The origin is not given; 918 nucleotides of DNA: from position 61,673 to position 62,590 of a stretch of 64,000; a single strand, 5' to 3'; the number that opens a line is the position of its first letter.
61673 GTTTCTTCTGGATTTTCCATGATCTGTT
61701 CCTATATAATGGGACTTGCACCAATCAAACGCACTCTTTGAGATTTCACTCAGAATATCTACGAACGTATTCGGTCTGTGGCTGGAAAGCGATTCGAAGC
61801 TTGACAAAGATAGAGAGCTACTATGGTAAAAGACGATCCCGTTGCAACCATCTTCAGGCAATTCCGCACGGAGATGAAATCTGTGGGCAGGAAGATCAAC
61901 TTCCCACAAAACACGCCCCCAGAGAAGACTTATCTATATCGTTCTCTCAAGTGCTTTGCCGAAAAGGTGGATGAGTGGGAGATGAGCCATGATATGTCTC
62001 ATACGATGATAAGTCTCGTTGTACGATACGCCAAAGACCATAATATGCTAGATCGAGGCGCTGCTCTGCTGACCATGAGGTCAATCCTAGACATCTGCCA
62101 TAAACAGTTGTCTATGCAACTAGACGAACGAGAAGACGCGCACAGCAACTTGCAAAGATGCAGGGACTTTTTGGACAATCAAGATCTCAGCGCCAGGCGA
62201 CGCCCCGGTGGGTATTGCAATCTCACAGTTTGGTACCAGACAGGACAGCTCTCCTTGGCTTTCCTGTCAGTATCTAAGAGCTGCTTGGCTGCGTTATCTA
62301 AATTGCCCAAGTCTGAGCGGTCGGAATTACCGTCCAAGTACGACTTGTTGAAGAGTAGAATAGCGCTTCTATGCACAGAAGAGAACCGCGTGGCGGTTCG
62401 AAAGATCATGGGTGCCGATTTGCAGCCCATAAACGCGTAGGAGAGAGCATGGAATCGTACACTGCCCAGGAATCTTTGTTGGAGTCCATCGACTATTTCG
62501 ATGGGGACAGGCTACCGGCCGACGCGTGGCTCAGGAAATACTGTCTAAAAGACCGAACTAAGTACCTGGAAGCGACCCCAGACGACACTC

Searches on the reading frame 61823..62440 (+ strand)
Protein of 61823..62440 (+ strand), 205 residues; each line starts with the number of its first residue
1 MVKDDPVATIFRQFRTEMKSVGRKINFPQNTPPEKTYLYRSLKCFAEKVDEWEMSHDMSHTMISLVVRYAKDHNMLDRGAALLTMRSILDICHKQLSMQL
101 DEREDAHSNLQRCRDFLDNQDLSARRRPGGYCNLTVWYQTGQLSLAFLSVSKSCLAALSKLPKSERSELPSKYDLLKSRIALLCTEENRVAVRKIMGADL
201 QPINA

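Call 43: search_protein_families(library=pfam, proteins=[window:61823-62440:+], max_evalue=0.001)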
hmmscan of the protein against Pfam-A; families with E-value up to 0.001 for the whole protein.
window:61823-62440:+ (205 aa): 0 families

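Call 88: find_encoding_contigs(protein=window:61823-62440:+, flank=10000, max_places=2)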
Protein window:61823-62440:+ (205 aa): 3 contigs read that carry it; 1 place shown.
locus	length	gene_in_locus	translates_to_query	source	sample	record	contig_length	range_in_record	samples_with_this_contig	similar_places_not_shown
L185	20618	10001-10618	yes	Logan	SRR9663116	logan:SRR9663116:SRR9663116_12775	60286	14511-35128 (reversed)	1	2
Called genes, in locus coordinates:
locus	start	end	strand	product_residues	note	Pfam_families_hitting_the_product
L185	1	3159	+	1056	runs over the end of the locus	-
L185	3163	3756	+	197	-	-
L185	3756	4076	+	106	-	-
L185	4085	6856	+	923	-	PF04717:Phage_base_V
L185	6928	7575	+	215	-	-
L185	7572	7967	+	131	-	PF04965:GPW_gp25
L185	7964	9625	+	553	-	PF26079:Baseplate_J_C (faint)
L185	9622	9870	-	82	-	-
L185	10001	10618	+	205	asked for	-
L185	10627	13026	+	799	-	PF02867:Ribonuc_red_lgC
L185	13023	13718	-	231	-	PF00535:Glycos_transf_2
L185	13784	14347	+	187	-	-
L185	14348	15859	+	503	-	PF04851:ResIII, PF00271:Helicase_C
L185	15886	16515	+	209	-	-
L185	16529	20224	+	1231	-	-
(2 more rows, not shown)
